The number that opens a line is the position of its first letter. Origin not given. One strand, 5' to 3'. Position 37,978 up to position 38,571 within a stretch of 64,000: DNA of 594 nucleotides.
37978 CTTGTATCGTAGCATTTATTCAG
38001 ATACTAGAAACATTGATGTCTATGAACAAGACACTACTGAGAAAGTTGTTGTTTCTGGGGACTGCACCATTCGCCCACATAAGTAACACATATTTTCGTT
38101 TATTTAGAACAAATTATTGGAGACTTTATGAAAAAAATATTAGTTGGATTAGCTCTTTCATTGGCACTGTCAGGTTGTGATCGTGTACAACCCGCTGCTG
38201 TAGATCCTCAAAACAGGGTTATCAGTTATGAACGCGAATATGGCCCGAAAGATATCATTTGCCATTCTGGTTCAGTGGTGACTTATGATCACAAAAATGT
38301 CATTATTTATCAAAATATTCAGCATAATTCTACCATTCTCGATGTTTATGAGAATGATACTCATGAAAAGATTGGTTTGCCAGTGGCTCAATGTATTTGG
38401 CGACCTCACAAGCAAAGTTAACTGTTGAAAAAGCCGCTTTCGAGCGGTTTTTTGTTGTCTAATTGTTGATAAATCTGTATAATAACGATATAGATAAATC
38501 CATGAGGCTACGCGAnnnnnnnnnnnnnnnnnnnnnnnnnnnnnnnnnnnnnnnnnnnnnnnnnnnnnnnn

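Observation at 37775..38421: Tandem paralogous small lipoproteins (candidate superinfection-exclusion or receptor-masking proteins)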

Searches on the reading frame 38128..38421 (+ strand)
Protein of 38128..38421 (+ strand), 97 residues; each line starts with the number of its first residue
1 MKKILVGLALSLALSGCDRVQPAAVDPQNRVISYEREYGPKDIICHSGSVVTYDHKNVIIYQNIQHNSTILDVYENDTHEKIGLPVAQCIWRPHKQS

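Call 5: search_protein_families(library=pfam, proteins=[window:38128-38421:+], max_evalue=1)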
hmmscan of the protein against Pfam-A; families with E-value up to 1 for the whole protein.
window:38128-38421:+ (97 aa): 3 families
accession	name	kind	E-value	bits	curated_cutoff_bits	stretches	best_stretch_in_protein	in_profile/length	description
PF08139.17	LPAM_1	-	0.016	16.1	20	1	1-17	1-17/18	Prokaryotic membrane lipoprotein lipid attachment site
PF20404.3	DUF6694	-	0.022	15.6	24.3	1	3-30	1-26/102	Family of unknown function (DUF6694)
PF16657.11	Malt_amylase_C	-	0.12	12.9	27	0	25-45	6-27/75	Maltogenic Amylase, C-terminal domain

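Call 8: search_protein_families(library=phrogs, proteins=[window:38128-38421:+], max_evalue=0.1)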
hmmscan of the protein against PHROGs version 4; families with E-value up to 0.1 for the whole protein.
window:38128-38421:+ (97 aa): 5 families
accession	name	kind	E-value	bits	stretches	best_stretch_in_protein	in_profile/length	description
phrog_1119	-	moron, auxiliary metabolic gene and host takeover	0.00043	21.6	1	1-38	1-37/78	Cor superinfection exclusion protein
phrog_20914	-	unknown function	0.0083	17.2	1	1-72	3-77/112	-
phrog_9091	-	unknown function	0.0097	17.2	1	1-58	1-60/106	-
phrog_21428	-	unknown function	0.013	16.5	1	1-25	2-29/63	-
phrog_2316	-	unknown function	0.066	14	0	1-71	1-75/191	-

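Call 9: search_dna_similar(query=window:38128-38421:+, collection=phages, mode=protein, max_evalue=10, max_rows=30)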
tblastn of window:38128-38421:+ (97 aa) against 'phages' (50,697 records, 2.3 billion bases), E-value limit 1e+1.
Records with a match: 1; places in all: 1; records where one place covers at least 80% of the query: 0.
Best place of each record, by identity: <60% 1.
By first word of the organism name: Dulem 1.
By host as written in the record: Propithecus coquereli 1.
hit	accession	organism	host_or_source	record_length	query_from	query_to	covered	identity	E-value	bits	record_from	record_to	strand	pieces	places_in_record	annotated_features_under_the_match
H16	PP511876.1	Dulem virus 42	Propithecus coquereli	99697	17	76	62%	29.0%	7e+0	31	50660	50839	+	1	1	hypothetical protein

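Call 10: find_homologous_proteins(query=window:38128-38421:+, max_evalue=0.01)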
Query window:38128-38421:+ (97 aa): 8 proteins with E <= 0.01 among 9 candidates.
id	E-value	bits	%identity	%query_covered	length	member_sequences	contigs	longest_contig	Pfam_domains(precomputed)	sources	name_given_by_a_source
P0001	6.0e-54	198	91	100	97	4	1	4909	-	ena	-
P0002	3.7e-47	176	79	98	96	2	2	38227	-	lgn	-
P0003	2.2e-46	174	77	98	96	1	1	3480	-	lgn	-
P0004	1.2e-44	168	78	98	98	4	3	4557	-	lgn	-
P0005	3.1e-39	151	68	99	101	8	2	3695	-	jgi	jgi:hypothetical protein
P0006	1.4e-37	146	68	99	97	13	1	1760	-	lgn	-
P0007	2.5e-37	145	68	98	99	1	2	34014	-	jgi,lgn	jgi:hypothetical protein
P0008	3.8e-32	128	61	99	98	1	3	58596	-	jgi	jgi:hypothetical protein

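Call 13: find_encoding_contigs(protein=P0008, flank=10000, max_places=3)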
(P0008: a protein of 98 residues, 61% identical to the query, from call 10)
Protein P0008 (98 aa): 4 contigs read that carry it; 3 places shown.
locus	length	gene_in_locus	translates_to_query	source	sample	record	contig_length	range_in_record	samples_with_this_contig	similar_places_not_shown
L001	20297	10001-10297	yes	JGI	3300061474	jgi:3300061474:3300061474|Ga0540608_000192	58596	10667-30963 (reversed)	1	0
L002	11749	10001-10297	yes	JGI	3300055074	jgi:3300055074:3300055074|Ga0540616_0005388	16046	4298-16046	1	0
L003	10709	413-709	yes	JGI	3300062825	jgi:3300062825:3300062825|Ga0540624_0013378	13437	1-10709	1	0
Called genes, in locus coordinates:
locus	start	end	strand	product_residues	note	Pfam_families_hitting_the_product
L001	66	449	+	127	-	-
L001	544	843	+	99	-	-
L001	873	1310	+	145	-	-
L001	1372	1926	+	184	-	-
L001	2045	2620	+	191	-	-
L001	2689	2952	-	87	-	PF23876:DUF7230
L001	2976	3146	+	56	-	-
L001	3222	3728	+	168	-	-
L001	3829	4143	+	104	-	-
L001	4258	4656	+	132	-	-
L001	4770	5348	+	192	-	-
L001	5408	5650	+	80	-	-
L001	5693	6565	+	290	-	PF01145:Band_7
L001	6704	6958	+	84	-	-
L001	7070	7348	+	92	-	-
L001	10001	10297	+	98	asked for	-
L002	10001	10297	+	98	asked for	-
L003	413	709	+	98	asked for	-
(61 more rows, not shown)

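Call 32: find_related_loci(query=A4, collection=viral_contigs, flank=3000)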
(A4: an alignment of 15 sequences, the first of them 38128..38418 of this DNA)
Query A4 (97 aa) in viral_contigs; peptide patterns used: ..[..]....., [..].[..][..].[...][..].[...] (x = any residue, [..] = any of these).
42 stretches matched a pattern, but none encodes a relative of the query by tblastn (E <= 1e-3).

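Call 33: find_related_loci(query=A4, collection=genome_contigs, flank=10000)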
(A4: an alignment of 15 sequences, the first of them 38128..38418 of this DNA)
Query A4 (97 aa) in genome_contigs; peptide patterns used: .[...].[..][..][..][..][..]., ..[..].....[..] (x = any residue, [..] = any of these).
202 stretches matched a pattern, but none encodes a relative of the query by tblastn (E <= 1e-3).

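Call 36: search_protein_representatives(alignment_id=A4)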
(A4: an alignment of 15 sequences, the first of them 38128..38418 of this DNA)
Query: 15 sequences, 97 profile positions. Proteins with E-value up to 0.001 (for the whole library): 13; up to 1e-10: 6; up to 1e-30: 3. The best 13 are listed.
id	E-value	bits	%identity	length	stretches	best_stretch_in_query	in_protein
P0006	7.0e-42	157.5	-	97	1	1-97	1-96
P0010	2.7e-40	152.5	-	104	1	1-97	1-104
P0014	3.7e-34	132.7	-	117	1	2-96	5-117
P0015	3.6e-26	107.1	-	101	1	1-96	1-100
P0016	7.0e-17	77.4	-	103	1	22-97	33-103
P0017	1.4e-12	63.6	-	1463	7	29-68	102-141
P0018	1.2e-07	47.8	-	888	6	28-69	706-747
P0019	1.4e-05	41.2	-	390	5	33-72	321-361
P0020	1.5e-05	41.1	-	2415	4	25-66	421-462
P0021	3.2e-05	40.0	-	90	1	7-92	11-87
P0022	3.2e-05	40.0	-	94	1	1-93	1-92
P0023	5.0e-05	39.4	-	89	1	6-93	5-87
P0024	3.3e-04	36.8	-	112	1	3-97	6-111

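Call 38: search_protein_families(library=pfam, proteins=[P0017, P0018, P0019, P0020, P0015, P0016, P0021, P0022, P0023, P0024], max_evalue=0.01)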
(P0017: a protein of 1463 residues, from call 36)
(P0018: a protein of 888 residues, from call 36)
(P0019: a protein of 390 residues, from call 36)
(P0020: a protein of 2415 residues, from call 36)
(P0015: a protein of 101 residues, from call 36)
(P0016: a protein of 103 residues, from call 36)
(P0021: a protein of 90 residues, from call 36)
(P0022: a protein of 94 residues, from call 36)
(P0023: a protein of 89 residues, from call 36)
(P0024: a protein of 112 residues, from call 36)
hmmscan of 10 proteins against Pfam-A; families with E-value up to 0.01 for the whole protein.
P0017 (1463 aa): 10 families
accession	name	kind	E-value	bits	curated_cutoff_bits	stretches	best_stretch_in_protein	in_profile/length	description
PF20579.4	LapA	-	2.1e-11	44.5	27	0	187-242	12-67/99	LapA domain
PF02502.23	LacAB_rpiB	-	1.6e-10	41.5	24.7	0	341-370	38-67/138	Ribose/Galactose Isomerase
PF17994.7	Glft2_N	-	9.8e-10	38.9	26.1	0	174-205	26-57/140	Galactofuranosyltransferase 2 N-terminal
PF08949.16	PRD1_P5_C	-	3.4e-09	37.2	25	0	708-744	22-58/219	Bacteriophage PRD1, spike protein P5, C-terminal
PF13229.12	Beta_helix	-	1.7e-06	28.2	25.9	1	1186-1270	36-121/158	Right handed beta helix region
PF17161.10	DUF5123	-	5.3e-06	28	35.1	1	1283-1389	3-111/113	Domain of unknown function (DUF5123)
PF20909.2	SpGH101_helical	-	8e-06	26.1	27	0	127-144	34-50/60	Endo-alpha-N-acetylgalactosaminidase, helical bundle domain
PF12019.13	GspH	-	4.9e-05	24.2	21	0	119-214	17-106/108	Type II transport protein GspH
PF23215.1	WD_LRWD1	-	6.9e-05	22.4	30.7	0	706-753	201-248/388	Leucine-rich repeat and WD repeat-containing protein 1, WD domain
PF24801.1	FNIII-A_GpJ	-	0.0017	19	27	0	195-220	82-107/126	Tip attachment protein J,FNIII-A domain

P0018 (888 aa): 11 families
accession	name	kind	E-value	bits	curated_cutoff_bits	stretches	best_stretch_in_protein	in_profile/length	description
PF07679.22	I-set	-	3.8e-09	36.9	23.7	0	783-848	2-59/90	Immunoglobulin I-set domain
PF20579.4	LapA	-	1e-08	35.9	27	0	476-580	8-99/99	LapA domain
PF16397.10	DUF5006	-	3.3e-07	30.1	34.1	0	782-849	149-216/263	Domain of unknown function (DUF5006)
PF25020.1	TTR_TEN1-4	-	6e-07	29.7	27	0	589-629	18-60/86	Teneurin TTR-like domain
PF22269.2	TagH_SH3-like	-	4.2e-05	24.1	27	0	404-430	17-43/62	Teichoic acid transporter subunit TagH, SH3-like domain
PF03422.21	CBM_6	-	8.2e-05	23.3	28.9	0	479-541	26-97/125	Carbohydrate binding module (family 6)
PF04149.17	DUF397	-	0.00015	22.3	24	0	830-843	36-49/55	Domain of unknown function (DUF397)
PF00801.26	PKD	-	0.00089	19.6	23.5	0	790-853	8-67/80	PKD domain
PF13332.12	Fil_haemagg_2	-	0.0016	19.1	22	0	600-752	10-153/170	Hemagglutinin repeat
PF22544.2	HYDIN_VesB_CFA65-like_Ig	-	0.0027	18.4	25.5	0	652-714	21-83/100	HYDIN/CFA65/VesB-like, Ig-like domain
PF05899.18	Cupin_3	-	0.008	16.3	23.5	0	716-734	32-50/74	EutQ-like cupin domain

P0019 (390 aa): 3 families
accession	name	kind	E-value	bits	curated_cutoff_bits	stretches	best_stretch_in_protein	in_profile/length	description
PF00651.37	BTB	-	8.4e-11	42.5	20.5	1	15-111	2-100/110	BTB/POZ domain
PF24991.2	Ig_NUP210_4th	-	0.0002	21.4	25.2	0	198-241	16-54/79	NUP210 forth Ig-like domain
PF02085.21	Cytochrom_CIII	-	0.0067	17.2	22.9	0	168-234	35-98/101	Class III cytochrome C family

P0020 (2415 aa): 16 families
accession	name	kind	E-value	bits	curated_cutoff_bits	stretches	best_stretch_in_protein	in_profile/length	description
PF22544.2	HYDIN_VesB_CFA65-like_Ig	-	1.3e-20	73.9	25.5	2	2321-2410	10-99/100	HYDIN/CFA65/VesB-like, Ig-like domain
PF13229.12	Beta_helix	-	4.3e-18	65.9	25.9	1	2060-2195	2-138/158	Right handed beta helix region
PF24312.1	Ig-like_POM152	-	1.3e-11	45.1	27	0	1130-1165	12-47/89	Nucleoporin POM152, Ig-like domain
PF15780.11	ASH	-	2.8e-11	43.9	27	2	2314-2403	8-97/98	Abnormal spindle-like microcephaly-assoc'd, ASPM-SPD-2-Hydin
PF05048.19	NosD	-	7.3e-11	42.3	23.6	1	2060-2191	40-169/212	Periplasmic copper-binding protein (NosD)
PF22067.2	Cep192_D3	-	7.6e-11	42.4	27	2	2320-2410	8-97/99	Cep192 domain 3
PF22073.2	Cep192_D4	-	6.2e-10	39.7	35.5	1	1837-1934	11-111/112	Cep192 domain 4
PF07610.17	DUF1573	-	3.1e-09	37.2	26.1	1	2328-2404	16-91/98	Protein of unknown function (DUF1573)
PF07679.22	I-set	-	6.1e-09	36.3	23.7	0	86-166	3-75/90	Immunoglobulin I-set domain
PF18998.6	Flg_new_2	-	6.9e-08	32.8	23.6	1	1746-1820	2-71/73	Divergent InlB B-repeat domain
PF22086.1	DUF6940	-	1.1e-05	26.1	27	0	995-1061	23-89/168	Family of unknown function (DUF6940)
PF08622.16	Svf1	-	8.1e-05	23.1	25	0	1316-1367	49-102/163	Svf1-like N-terminal lipocalin domain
PF10670.15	DUF4198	-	0.00035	21.2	34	0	97-173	145-200/209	Domain of unknown function (DUF4198)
PF00635.32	Motile_Sperm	-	0.00082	19.7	25.9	1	2314-2390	2-77/109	MSP (Major sperm protein) domain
PF19912.4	DUF6385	-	0.0026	18.2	26.8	0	118-160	30-72/82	Domain of unknown function (DUF6385)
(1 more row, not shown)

P0015 (101 aa): 0 families

P0016 (103 aa): 0 families

P0021 (90 aa): 0 families

P0022 (94 aa): 1 family
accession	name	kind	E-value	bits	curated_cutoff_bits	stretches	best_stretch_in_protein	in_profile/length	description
PF08139.17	LPAM_1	-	0.0015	19.3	20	1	1-18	1-18/18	Prokaryotic membrane lipoprotein lipid attachment site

P0023 (89 aa): 0 families

P0024 (112 aa): 0 families

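Call 39: find_encoding_contigs(protein=P0022, flank=10000, max_places=3)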
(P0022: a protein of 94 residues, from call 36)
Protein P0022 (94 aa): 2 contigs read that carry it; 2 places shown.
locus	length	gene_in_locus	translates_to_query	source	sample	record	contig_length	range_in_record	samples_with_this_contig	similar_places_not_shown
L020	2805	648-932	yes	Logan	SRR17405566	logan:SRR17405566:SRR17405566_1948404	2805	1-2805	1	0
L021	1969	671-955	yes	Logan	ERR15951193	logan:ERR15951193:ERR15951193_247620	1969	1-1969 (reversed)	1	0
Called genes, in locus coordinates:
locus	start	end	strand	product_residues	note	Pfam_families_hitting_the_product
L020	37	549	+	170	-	-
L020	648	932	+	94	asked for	-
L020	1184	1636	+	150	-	-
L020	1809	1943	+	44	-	-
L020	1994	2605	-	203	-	-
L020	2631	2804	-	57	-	?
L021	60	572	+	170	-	-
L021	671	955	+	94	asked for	-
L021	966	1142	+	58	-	-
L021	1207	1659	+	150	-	-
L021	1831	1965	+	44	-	-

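Call 40: predict_structure(alignment_id=A4)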
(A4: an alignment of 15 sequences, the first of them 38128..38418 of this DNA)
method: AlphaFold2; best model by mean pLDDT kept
length: 97 residues; sequences in the alignment: 15
mean_pLDDT: 67.3   pTM: 0.52
mean pLDDT of the five models: 67.3, 67.1, 66.3, 63.5, 60.7
residues with pLDDT >= 90: 8; 70-90: 42; 50-70: 24; < 50: 23
segments of 3 or more residues with pLDDT < 50: 14-31
pLDDT, mean of each block of 10 residues (from residue 1): 50 46 47 59 89 87 61 75 83 80
secondary structure, 60 per line:
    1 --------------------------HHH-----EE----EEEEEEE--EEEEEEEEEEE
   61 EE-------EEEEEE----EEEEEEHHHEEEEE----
elements in order: E41-47 E50-62 E70-75 E80-85 E89-93

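Call 43: find_encoding_contigs(protein=P0015, flank=10000, max_places=3)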
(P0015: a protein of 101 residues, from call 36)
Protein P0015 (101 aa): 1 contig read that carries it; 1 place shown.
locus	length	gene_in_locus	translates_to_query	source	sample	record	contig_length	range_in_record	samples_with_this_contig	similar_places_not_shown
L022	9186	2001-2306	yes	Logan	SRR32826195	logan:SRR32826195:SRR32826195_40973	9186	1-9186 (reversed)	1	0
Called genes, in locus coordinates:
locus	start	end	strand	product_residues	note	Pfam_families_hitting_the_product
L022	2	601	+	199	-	?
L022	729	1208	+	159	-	-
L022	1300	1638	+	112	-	-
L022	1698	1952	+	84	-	-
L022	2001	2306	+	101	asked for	-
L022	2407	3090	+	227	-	-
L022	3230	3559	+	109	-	-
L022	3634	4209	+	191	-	-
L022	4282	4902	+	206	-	-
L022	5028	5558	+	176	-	-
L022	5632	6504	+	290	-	-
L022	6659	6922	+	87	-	-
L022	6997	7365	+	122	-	-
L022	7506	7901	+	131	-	PF00383:dCMP_cyt_deam_1, PF08211:dCMP_cyt_deam_2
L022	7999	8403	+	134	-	-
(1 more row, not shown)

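Call 44: find_encoding_contigs(protein=P0016, flank=10000, max_places=3)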
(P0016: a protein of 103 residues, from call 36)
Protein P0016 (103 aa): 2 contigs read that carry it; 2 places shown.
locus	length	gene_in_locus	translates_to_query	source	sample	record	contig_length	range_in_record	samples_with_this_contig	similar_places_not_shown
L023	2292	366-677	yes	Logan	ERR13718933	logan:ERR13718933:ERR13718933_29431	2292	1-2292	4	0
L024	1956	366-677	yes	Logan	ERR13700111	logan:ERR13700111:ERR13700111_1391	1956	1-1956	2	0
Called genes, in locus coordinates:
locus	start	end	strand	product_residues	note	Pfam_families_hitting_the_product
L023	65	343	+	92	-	-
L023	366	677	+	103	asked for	-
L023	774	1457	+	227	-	-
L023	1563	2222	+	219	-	-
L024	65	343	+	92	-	-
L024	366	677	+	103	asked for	-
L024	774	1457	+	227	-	-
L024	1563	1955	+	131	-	?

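Call 48: fold_search(model_id=the predicted structure, library=viral)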
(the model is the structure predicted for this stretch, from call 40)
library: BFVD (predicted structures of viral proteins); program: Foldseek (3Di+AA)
matches with E <= 10: 673; with E <= 0.001: 0
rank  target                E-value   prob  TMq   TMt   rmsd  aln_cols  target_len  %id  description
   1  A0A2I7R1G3            5.9e-02  0.99  0.39  0.45   3.5        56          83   20  (no name in the UniProt tables at hand)
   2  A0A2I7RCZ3            5.9e-02  0.66  0.33  0.34  14.8       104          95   20  (no name in the UniProt tables at hand)
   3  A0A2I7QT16            6.3e-02  0.87  0.42  0.40  14.9       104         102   14  (no name in the UniProt tables at hand)
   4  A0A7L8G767            8.5e-02  0.90  0.42  0.42  11.4        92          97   13  (no name in the UniProt tables at hand)
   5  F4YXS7                1.4e-01  1.00  0.45  0.60   1.8        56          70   14  Uncharacterized protein [Roseobacter phage RDJL Phi 1]
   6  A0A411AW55            1.5e-01  0.98  0.44  0.48   3.5        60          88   10  Lipoprotein [Pantoea phage vB_PagM_LIET2]
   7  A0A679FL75            1.5e-01  0.84  0.36  0.38   4.0        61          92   11  Uncharacterized protein [Cronobacter phage vB_CsaP_009]
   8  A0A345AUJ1            1.5e-01  0.72  0.37  0.48  13.3        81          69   12  Uncharacterized protein [Acinetobacter phage vB_ApiM_fHyAci03]
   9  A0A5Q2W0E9            1.7e-01  0.25  0.28  0.15  13.3        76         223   10  (no name in the UniProt tables at hand)
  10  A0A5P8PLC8            2.0e-01  0.93  0.44  0.38   4.4        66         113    9  Uncharacterized protein [Klebsiella phage JIPh_Kp127]
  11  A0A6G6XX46            2.2e-01  0.85  0.37  0.43   5.3        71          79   10  (no name in the UniProt tables at hand)
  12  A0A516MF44            2.2e-01  0.63  0.34  0.12   5.0        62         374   14  (no name in the UniProt tables at hand)
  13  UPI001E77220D         2.4e-01  0.51  0.36  0.33  14.1        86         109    9  (no name look-up for this kind of identifier)
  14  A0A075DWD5            2.7e-01  0.80  0.34  0.10   3.6        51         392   12  Polymerase (Fragment) [Tasmanian devil retrovirus]
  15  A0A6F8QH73            2.7e-01  0.18  0.23  0.04  14.7        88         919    9  (no name in the UniProt tables at hand)
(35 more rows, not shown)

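Call 53: search_protein_families(library=phrogs, proteins=[window:38179-38418:+], max_evalue=10)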
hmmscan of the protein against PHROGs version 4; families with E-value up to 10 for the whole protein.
seq(80 aa): 1 family
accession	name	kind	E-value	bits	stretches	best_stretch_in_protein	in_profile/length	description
phrog_9966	-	unknown function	0.2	12.7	1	32-57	25-50/61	-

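Call 64: search_protein_families(library=ncbifam, proteins=[window:38128-38421:+, P0015, P0016, P0021, P0022, P0024], max_evalue=1)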
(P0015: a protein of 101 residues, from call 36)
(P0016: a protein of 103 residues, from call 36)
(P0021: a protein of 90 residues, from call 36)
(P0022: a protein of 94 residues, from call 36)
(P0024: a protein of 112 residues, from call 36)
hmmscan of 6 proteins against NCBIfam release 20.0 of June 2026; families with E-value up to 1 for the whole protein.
window:38128-38421:+ (97 aa): 5 families
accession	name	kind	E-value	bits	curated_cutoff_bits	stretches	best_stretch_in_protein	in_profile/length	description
NF041428.1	TrsH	subfamily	0.03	14.4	150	1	1-24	1-25/149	TrsH/TraH family protein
NF047847.2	SS_mature_LptM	equivalog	0.054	13.6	27.7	1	1-17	1-20/31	LPS translocon maturation chaperone LptM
NF047972.1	lamb_exclu_cor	equivalog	0.1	12.6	31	0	1-20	1-20/78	phage exclusion lipoprotein Cor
NF037950.1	spanin2_1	subfamily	0.17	12.2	100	1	3-24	9-30/130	bacteriophage spanin2 family protein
TIGR04429.1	Phr_nterm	subfamily_domain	0.25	11.9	25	1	1-15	1-18/28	Phr family secreted Rap phosphatase inhibitor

P0015 (101 aa): 9 families
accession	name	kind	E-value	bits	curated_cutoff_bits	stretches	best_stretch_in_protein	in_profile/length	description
NF052634.1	Riean_0653_fam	subfamily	0.015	16.2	57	1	1-25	1-25/176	Riean_0653 family protein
NF038215.1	acineto_lipo_PV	hypoth_equivalog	0.032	13.9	33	1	4-22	5-23/55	NF038215 family lipoprotein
NF041428.1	TrsH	subfamily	0.036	14.1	150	1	1-24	1-25/149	TrsH/TraH family protein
NF058647.1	lipo_LytA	equivalog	0.057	13.6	110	1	1-28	1-29/107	acidic lipoprotein LytA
NF047408.1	SA0632_fam_LP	equivalog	0.096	12.4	70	1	1-24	1-25/68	SA0632 family lipoprotein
NF000272.2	OqxA_adapt_sub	exception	0.12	11.3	835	1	7-36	17-46/391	multidrug efflux RND transporter periplasmic adaptor subunit OqxA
NF008625.0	PRK11613.1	equivalog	0.13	11.4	455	1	59-96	207-244/282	dihydropteroate synthase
NF033894.1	Eex_IncN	subfamily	0.17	11.9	33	1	2-24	1-24/65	EexN family lipoprotein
NF033193.2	lipo_NDxxF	hypoth_equivalog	0.18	11.5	60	1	3-52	2-48/199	NDxxF motif lipoprotein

P0016 (103 aa): 0 families

P0021 (90 aa): 4 families
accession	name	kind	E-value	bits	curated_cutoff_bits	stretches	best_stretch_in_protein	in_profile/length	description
NF038300.1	EPS_HpsL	equivalog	0.0021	16.7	640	1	14-55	238-279/534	hormogonium polysaccharide biosynthesis protein HpsL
NF033894.1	Eex_IncN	subfamily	0.014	15.3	33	1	6-29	2-26/65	EexN family lipoprotein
NF033216.1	lipo_YgdI_YgdR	subfamily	0.057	13.3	42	1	4-24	3-23/71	YgdI/YgdR family lipoprotein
NF040598.1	Ala_zip_lipo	subfamily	0.16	12.5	43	1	6-29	4-25/90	Lpp/OprI family alanine-zipper lipoprotein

P0022 (94 aa): 6 families
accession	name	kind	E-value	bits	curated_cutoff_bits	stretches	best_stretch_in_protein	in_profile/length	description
NF038215.1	acineto_lipo_PV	hypoth_equivalog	0.0011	18.6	33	1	4-30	5-31/55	NF038215 family lipoprotein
NF041428.1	TrsH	subfamily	0.0023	18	150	1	1-58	1-59/149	TrsH/TraH family protein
NF045606.1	lipo_J517_1871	equivalog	0.0081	16.1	60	1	1-50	1-46/133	J517_1871 family lipoprotein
NF033141.0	blaZ_gen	exception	0.025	13.8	500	1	1-57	1-57/281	BlaZ-like penicillin-hydrolyzing class A beta-lactamase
NF058647.1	lipo_LytA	equivalog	0.037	14.3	110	1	1-39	1-40/107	acidic lipoprotein LytA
NF049866.1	outer_TDE1717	subfamily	0.074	13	135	1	4-81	5-88/210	TDE1717 family outer membrane beta-barrel protein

P0024 (112 aa): 5 families
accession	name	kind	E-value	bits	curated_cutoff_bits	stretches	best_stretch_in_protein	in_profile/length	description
NF002827.0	PRK03002.1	equivalog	0.011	14.8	343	1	1-81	1-84/285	peptidylprolyl isomerase PrsA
TIGR02722.1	lp_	equivalog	0.013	15.5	110.55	1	6-52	4-48/189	penicillin-binding protein activator LpoB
NF041193.1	lipo_SP0191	subfamily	0.042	13.9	75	0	1-40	1-38/190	SP0191 family lipoprotein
NF047840.1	lipo_Ag473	exception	0.048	14.4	100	1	6-35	3-32/136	Ag473 family lipoprotein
NF047847.2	SS_mature_LptM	equivalog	0.25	11.4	27.7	1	1-20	1-20/31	LPS translocon maturation chaperone LptM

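Call 68: find_encoding_contigs(protein=P0002, flank=5000, max_places=2)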
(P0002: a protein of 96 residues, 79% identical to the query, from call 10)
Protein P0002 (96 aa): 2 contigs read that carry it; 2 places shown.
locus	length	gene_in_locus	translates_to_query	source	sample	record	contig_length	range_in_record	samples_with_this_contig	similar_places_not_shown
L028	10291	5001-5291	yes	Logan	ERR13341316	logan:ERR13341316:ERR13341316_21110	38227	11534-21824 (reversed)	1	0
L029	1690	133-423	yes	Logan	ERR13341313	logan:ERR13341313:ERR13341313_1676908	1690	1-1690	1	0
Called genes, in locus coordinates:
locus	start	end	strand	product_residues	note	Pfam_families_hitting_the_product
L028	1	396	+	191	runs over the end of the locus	-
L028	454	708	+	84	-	-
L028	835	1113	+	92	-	-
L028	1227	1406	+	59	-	-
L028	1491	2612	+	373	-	PF09511:RNA_lig_T4_1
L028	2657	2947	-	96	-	-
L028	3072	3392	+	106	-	-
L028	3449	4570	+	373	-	PF09511:RNA_lig_T4_1 (weak)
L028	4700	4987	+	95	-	-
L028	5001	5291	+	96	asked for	-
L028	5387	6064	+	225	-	-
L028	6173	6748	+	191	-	-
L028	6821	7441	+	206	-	-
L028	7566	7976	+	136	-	-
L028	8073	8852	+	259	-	-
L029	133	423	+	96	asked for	-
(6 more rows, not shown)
